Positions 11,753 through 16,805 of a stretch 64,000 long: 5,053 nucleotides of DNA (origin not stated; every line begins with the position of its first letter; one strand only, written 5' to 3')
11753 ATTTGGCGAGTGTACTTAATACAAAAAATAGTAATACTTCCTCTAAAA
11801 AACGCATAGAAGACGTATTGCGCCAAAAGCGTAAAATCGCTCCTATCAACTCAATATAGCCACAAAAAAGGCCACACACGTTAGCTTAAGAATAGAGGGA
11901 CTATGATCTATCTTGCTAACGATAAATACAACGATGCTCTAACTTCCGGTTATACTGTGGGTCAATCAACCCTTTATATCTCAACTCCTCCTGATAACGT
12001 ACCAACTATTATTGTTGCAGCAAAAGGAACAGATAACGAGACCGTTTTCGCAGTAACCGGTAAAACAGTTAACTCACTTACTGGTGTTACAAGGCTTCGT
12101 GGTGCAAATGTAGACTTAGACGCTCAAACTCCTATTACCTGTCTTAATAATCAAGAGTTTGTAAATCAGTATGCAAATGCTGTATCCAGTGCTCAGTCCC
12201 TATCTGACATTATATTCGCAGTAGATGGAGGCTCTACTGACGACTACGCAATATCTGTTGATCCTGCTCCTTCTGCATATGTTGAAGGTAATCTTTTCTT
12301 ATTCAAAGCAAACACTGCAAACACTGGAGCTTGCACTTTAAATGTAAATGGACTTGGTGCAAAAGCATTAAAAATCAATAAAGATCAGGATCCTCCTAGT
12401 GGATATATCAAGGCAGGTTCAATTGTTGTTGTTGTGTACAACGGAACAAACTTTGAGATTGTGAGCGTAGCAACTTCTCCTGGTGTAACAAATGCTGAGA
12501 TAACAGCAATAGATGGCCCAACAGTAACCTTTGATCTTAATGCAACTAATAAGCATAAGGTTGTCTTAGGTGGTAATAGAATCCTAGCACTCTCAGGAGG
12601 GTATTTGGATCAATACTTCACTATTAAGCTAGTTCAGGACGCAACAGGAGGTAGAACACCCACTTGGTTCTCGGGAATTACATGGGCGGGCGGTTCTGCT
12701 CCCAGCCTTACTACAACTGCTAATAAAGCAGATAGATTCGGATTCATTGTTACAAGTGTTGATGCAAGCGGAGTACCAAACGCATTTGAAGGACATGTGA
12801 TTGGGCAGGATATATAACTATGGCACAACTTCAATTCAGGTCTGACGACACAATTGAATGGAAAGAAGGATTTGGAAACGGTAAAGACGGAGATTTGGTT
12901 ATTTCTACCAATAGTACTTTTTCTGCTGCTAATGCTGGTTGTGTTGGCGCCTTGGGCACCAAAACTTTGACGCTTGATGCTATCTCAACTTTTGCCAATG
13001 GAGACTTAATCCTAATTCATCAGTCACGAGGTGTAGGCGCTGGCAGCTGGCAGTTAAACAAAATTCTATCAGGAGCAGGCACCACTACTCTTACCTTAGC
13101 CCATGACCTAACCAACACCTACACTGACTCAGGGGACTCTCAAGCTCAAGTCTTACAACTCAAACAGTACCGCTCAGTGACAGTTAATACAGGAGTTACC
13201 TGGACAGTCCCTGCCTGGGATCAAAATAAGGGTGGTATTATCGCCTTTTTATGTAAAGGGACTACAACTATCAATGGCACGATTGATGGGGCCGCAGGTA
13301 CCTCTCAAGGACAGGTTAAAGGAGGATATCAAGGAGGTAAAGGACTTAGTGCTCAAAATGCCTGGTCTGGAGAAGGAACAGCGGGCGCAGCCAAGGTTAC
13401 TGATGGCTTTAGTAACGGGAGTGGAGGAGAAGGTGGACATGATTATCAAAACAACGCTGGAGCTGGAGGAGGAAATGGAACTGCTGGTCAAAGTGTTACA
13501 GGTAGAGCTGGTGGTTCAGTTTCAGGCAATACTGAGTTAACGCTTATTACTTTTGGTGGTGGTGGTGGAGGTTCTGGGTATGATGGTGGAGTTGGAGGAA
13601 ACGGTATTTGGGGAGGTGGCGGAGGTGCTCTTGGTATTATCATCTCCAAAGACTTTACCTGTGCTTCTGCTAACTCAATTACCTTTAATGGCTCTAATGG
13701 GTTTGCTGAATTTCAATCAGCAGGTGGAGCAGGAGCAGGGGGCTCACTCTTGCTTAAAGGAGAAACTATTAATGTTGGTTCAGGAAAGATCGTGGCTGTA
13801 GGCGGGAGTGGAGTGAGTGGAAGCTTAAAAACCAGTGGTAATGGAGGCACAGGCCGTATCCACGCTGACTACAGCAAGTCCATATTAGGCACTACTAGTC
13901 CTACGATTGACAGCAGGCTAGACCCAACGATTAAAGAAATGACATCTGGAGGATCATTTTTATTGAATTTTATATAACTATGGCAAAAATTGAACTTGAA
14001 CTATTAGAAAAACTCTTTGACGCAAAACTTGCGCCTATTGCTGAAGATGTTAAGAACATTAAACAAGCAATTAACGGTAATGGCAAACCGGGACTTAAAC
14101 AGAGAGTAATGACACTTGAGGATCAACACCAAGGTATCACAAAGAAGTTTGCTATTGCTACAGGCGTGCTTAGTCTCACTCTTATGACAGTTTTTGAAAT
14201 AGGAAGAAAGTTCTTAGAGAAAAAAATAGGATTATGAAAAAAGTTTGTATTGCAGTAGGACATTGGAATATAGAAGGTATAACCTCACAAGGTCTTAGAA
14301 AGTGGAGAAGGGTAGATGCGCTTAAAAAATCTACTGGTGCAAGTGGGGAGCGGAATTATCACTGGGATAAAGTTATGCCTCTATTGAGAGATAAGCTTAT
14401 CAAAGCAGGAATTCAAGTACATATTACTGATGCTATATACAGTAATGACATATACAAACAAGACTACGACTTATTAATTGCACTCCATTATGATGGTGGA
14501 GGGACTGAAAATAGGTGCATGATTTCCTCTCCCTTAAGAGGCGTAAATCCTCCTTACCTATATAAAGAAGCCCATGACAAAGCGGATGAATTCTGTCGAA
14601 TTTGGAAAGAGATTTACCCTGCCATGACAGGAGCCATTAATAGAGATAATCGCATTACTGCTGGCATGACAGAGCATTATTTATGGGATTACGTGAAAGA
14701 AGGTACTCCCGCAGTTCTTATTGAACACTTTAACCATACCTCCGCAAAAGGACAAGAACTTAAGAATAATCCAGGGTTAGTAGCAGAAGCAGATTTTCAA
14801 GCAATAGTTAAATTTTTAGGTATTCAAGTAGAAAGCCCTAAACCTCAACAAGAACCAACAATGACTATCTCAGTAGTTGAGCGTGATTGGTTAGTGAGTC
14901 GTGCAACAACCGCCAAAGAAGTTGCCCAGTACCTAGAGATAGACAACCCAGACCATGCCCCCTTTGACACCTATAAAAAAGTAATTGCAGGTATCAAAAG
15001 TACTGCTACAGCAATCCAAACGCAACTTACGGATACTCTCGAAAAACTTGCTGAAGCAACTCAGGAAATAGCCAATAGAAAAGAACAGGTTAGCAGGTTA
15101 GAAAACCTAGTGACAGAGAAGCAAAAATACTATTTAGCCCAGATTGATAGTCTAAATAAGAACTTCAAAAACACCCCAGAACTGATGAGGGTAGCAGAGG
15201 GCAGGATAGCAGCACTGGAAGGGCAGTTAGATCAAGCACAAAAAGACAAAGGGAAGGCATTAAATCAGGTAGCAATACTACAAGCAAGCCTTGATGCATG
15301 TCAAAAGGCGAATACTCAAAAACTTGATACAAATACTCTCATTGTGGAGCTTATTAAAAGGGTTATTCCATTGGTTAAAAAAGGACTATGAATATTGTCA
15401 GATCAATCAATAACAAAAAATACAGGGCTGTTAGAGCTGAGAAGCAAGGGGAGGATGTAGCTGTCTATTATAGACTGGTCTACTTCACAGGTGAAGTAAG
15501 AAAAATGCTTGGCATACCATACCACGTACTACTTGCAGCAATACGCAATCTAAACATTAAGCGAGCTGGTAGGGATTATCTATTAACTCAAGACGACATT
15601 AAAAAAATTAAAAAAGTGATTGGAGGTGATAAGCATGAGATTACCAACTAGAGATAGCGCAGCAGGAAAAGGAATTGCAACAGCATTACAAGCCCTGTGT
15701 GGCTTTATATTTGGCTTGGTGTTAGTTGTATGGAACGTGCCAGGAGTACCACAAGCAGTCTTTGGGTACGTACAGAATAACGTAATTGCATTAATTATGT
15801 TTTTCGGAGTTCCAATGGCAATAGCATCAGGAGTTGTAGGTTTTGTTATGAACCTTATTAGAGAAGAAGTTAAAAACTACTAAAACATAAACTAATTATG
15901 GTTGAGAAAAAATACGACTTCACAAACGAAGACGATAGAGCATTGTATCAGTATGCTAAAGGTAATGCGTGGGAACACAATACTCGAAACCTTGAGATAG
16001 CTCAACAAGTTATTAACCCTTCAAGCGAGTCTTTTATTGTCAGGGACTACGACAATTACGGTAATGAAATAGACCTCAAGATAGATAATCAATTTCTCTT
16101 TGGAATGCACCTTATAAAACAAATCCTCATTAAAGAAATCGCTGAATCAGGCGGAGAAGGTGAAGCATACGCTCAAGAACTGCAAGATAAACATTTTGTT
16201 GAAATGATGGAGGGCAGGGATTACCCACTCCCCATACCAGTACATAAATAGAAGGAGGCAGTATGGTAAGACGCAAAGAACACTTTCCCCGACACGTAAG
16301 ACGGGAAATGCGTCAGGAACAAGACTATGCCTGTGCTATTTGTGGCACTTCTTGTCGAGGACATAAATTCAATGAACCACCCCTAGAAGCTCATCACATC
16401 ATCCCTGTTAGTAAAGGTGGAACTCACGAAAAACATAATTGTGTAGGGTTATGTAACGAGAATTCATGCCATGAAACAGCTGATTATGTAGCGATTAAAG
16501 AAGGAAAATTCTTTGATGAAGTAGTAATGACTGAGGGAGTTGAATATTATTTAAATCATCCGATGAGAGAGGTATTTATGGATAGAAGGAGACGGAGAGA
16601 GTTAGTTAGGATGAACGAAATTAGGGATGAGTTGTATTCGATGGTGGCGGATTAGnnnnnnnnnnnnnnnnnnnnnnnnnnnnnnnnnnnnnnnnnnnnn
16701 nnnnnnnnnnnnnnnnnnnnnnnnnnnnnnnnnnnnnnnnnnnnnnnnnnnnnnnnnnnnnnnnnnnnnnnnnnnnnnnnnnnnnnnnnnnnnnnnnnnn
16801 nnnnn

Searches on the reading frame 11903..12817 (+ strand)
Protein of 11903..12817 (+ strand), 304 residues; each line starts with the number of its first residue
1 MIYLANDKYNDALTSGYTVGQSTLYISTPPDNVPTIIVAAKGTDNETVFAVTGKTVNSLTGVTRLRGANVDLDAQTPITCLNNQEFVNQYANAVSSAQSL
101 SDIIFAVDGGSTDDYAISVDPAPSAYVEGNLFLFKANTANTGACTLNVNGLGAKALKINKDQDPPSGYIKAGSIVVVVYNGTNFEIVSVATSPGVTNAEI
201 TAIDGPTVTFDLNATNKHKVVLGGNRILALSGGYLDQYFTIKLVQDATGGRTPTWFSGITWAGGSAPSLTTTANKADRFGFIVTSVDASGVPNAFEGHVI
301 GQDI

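Call 6: search_protein_families(library=pfam, proteins=[window:11903-12817:+], max_evalue=0.01)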
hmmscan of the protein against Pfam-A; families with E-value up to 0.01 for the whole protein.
window:11903-12817:+ (304 aa): 0 families

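Call 55: search_protein_families(library=ncbifam, proteins=[window:11903-12817:+], max_evalue=0.1)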
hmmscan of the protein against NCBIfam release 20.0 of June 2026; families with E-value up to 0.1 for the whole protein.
window:11903-12817:+ (304 aa): 0 families

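Call 86: search_protein_families(library=phrogs, proteins=[window:11903-12817:+], max_evalue=0.01)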
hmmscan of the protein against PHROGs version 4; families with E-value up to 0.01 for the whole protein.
window:11903-12817:+ (304 aa): 9 families
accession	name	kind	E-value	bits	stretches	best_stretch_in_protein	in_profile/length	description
phrog_28171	-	unknown function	2e-12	47.5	1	96-209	180-291/476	-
phrog_4900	-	tail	4.4e-12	46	1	73-199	215-344/964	tail protein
phrog_27282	-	unknown function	1.3e-06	28.7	1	83-192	192-304/445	-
phrog_5596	-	unknown function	1.2e-05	25.3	1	209-283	364-437/451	-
phrog_34656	-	unknown function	1.3e-05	26.2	1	192-280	96-179/200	-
phrog_19976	-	tail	0.00028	21.4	1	199-287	155-244/256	tail assembly protein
phrog_9017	-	tail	0.0019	19.5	1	237-283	97-142/159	tail fiber protein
phrog_22179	-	tail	0.0028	18.2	1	228-287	170-231/244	tail fiber protein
phrog_7760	-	tail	0.0084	17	0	201-282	121-205/223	tail fiber protein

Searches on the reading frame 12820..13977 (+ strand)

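Call 6: search_protein_families(library=pfam, proteins=[window:12820-13977:+], max_evalue=0.01)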
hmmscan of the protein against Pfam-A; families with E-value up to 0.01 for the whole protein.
window:12820-13977:+ (385 aa): 0 families

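Call 55: search_protein_families(library=ncbifam, proteins=[window:12820-13977:+], max_evalue=0.1)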
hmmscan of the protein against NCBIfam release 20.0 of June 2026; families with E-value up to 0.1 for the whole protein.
window:12820-13977:+ (385 aa): 1 family
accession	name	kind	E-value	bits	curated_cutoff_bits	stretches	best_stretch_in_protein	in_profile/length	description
NF047640.1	gliding_AgmC_N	equivalog_domain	1.5e-15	57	275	1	18-346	27-391/412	adventurous gliding motility protein AgmC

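Call 86: search_protein_families(library=phrogs, proteins=[window:12820-13977:+], max_evalue=0.01)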
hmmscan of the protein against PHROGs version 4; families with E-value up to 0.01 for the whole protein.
window:12820-13977:+ (385 aa): 1 family
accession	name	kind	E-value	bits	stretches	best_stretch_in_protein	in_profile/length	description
phrog_13336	-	unknown function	0.00013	22.4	1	113-188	22-93/339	-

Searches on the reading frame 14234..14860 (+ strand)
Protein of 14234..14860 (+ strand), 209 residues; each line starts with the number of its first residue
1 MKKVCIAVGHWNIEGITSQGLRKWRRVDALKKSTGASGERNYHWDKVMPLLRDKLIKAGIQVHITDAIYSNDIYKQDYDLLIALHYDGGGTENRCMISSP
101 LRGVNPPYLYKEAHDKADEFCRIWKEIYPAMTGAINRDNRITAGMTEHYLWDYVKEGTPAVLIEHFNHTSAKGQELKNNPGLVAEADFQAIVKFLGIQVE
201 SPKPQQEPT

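Call 88: search_solved_structures(query=window:14234-14860:+, max_evalue=5)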
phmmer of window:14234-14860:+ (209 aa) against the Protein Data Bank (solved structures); distinct sequences matched with E-value up to 5: 3.
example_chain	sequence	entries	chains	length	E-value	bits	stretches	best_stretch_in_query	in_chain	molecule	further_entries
9v1j_so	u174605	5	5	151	0.81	12.8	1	86-140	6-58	40S ribosomal protein S13, putative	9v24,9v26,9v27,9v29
9v21_so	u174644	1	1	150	0.88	12.7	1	86-140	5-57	40S ribosomal protein S13, putative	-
6zj3_ST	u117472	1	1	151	1.4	12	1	84-140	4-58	Ribosomal protein uS15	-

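Call 89: search_protein_families(library=pfam, proteins=[window:14234-14860:+], max_evalue=5)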
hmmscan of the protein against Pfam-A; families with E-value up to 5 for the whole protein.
window:14234-14860:+ (209 aa): 1 family
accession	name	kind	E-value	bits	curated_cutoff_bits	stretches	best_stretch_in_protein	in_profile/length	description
PF07467.17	BLIP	-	0.13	13.4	26.7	1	129-174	73-117/123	Beta-lactamase inhibitor (BLIP)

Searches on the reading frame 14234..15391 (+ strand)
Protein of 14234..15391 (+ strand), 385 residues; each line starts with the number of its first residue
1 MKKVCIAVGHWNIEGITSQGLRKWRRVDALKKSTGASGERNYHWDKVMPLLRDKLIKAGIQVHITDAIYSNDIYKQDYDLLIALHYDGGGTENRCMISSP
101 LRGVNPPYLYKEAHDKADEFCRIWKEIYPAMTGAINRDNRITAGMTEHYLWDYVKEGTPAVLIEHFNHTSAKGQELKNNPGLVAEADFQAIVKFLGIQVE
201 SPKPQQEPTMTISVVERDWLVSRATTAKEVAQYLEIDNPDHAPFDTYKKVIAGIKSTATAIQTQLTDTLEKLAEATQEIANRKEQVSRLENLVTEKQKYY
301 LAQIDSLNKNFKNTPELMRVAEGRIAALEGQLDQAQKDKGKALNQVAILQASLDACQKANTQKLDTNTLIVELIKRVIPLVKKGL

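Call 6: search_protein_families(library=pfam, proteins=[window:14234-15391:+], max_evalue=0.01)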
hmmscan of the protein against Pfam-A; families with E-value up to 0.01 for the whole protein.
window:14234-15391:+ (385 aa): 5 families
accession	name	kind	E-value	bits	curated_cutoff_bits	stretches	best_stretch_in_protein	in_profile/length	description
PF23882.1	DUF7235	-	0.0015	18.5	30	1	232-291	244-301/307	Family of unknown function (DUF7235)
PF10498.14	IFT57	-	0.0025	17.3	40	1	246-339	219-312/360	Intra-flagellar transport protein 57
PF25526.1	LIP-1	-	0.0033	17.2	34.1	0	303-378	11-83/250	Liprin-alpha-like coiled coil domain 2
PF15619.11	Lebercilin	-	0.0091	16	34.3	0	260-345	78-160/193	Ciliary protein causing Leber congenital amaurosis disease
PF25254.1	DUF7856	-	0.0098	16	30.2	0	197-339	34-176/280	Family of unknown function (DUF7856)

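Call 55: search_protein_families(library=ncbifam, proteins=[window:14234-15391:+], max_evalue=0.1)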
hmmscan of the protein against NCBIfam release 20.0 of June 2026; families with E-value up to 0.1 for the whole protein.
window:14234-15391:+ (385 aa): 8 families
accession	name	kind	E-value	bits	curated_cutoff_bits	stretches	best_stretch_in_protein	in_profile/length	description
TIGR02168.1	SMC_prok_B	equivalog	0.0022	15.8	567.35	1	253-358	718-868/1181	chromosome segregation protein SMC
NF047515.1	SpiroCoCo_C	equivalog_domain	0.0047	16.1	125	1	248-345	169-264/313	SpiroCoCo family coiled-coil protein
NF045487.1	ASRP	equivalog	0.0047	15.6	300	1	246-358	122-232/593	archaea-specific SMC-related protein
TIGR02169.1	SMC_prok_A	equivalog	0.015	12.9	729.4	1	252-358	741-848/1165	chromosome segregation protein SMC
NF041378.1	XopZ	subfamily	0.016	13.2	1300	1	189-364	93-266/1292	XopZ family type III secretion system effector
TIGR04320.1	Surf_Exclu_PgrA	domain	0.026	13.8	70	1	231-359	230-358/360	SEC10/PgrA surface exclusion domain-containing protein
TIGR03513.1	GldL_gliding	equivalog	0.058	13.3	68.3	0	247-353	131-233/247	type IX secretion system motor protein PorL/GldL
NF003422.0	PRK04863.1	equivalog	0.065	10.7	699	1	211-362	266-415/1486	chromosome partition protein MukB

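Call 86: search_protein_families(library=phrogs, proteins=[window:14234-15391:+], max_evalue=0.01)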
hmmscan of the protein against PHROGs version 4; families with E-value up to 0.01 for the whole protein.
window:14234-15391:+ (385 aa): 1 family
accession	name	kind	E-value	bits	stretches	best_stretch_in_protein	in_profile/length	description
phrog_1244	-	unknown function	0.002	18.5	1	249-306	33-90/157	-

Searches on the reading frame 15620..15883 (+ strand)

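Call 89: search_protein_families(library=pfam, proteins=[window:15620-15883:+], max_evalue=5)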
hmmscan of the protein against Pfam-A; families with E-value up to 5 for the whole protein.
window:15620-15883:+ (87 aa): 1 family
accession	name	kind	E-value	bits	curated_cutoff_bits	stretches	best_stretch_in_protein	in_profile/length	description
PF04791.21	LMBR1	-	0.33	10.2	31.9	1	23-77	132-185/510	LMBR1-like membrane protein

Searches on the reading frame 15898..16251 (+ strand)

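Call 6: search_protein_families(library=pfam, proteins=[window:15898-16251:+], max_evalue=0.01)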
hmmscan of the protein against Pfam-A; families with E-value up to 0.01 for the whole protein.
window:15898-16251:+ (117 aa): 0 families

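Call 55: search_protein_families(library=ncbifam, proteins=[window:15898-16251:+], max_evalue=0.1)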
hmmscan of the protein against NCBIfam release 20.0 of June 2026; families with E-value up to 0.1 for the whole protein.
window:15898-16251:+ (117 aa): 1 family
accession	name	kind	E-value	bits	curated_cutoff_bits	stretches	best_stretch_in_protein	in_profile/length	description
NF006859.0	PRK09358.3-6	equivalog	0.01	15.1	549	1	30-105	132-202/299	adenosine deaminase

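Call 86: search_protein_families(library=phrogs, proteins=[window:15898-16251:+], max_evalue=0.01)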
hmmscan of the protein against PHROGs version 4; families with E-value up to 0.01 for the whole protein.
window:15898-16251:+ (117 aa): 0 families

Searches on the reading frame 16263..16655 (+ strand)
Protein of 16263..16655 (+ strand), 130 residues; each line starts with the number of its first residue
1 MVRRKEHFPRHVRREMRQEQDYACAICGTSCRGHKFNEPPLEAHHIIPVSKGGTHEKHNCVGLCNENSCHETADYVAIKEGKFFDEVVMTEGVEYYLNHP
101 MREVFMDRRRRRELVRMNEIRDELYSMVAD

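Call 6: search_protein_families(library=pfam, proteins=[window:16263-16655:+], max_evalue=0.01)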
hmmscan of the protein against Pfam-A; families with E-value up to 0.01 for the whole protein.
window:16263-16655:+ (130 aa): 3 families
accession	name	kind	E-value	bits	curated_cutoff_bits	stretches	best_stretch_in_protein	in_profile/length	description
PF01844.29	HNH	-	7.8e-07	29.6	21.4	1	24-71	1-42/47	HNH endonuclease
PF13391.12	HNH_2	-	0.00042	20.6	21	1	24-59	1-24/66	HNH endonuclease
PF14279.12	HNH_5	-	0.00055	20.3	27.5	1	24-66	1-38/56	HNH endonuclease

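Call 86: search_protein_families(library=phrogs, proteins=[window:16263-16655:+], max_evalue=0.01)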
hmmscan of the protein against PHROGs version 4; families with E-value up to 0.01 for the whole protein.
window:16263-16655:+ (130 aa): 25 families
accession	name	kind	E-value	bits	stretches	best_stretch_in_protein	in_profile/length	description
phrog_1271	-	DNA, RNA and nucleotide metabolism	3.3e-10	40.9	1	7-71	251-313/361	HNH endonuclease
phrog_589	-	DNA, RNA and nucleotide metabolism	1.8e-08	35.3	1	10-72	80-137/179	HNH endonuclease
phrog_15103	-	unknown function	3.7e-08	34.1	1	10-78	192-259/280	-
phrog_2214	-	DNA, RNA and nucleotide metabolism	4.7e-08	33.6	1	6-72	178-235/429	HNH endonuclease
phrog_740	-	DNA, RNA and nucleotide metabolism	5e-08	33.3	1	2-74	19-85/332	HNH endonuclease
phrog_333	-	DNA, RNA and nucleotide metabolism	1.3e-07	32.9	1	4-71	17-76/138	HNH endonuclease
phrog_1035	-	DNA, RNA and nucleotide metabolism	3e-07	31.6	1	7-65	141-204/271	endonuclease VII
phrog_8660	-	DNA, RNA and nucleotide metabolism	3.4e-07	31.6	1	10-66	113-171/196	HNH endonuclease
phrog_6050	-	DNA, RNA and nucleotide metabolism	3.4e-07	30.4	1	12-73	302-357/402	HNH endonuclease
phrog_8446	-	DNA, RNA and nucleotide metabolism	6.2e-07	30.3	1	12-77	131-199/211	HNH endonuclease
phrog_144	-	DNA, RNA and nucleotide metabolism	6.8e-07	30.1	1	10-74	73-133/175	HNH endonuclease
phrog_8048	-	DNA, RNA and nucleotide metabolism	7.1e-07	29.7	1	3-72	158-224/273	HNH endonuclease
phrog_119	-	DNA, RNA and nucleotide metabolism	2.3e-05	24.4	1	10-73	193-254/443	HNH endonuclease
phrog_7370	-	DNA, RNA and nucleotide metabolism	8.6e-05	23.6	1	8-78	28-90/115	HNH endonuclease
phrog_5200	-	DNA, RNA and nucleotide metabolism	0.00012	23.1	1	11-103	30-105/154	HNH endonuclease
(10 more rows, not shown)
